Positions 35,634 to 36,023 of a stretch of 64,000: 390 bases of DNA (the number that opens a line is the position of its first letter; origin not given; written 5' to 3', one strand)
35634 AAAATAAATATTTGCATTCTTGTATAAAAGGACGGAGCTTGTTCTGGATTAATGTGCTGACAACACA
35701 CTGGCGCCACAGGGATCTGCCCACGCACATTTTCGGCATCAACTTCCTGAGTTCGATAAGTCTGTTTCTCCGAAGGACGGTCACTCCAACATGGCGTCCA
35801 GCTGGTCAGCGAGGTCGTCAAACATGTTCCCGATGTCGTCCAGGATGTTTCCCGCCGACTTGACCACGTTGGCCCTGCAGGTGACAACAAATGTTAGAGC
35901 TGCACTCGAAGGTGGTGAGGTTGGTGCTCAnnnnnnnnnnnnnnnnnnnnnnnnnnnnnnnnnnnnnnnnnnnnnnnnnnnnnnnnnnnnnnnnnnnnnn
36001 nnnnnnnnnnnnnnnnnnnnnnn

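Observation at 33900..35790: Junction of two human-synteny blocks (16p11.2-like then 17q25/17q21-like) within about 2 kb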

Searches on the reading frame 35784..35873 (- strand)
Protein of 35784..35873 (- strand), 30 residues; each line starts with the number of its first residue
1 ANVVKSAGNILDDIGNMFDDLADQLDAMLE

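Call 62: search_protein_families(library=pfam, max_evalue=0.01, proteins=[window:35784-35873:-])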
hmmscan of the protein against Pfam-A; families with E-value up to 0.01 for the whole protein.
seq(30 aa): 1 family
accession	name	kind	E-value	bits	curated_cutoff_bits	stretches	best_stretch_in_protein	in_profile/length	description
PF16632.10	Caskin-tail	-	1.3e-17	64.3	35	1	2-30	35-63/63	C-terminal region of Caskin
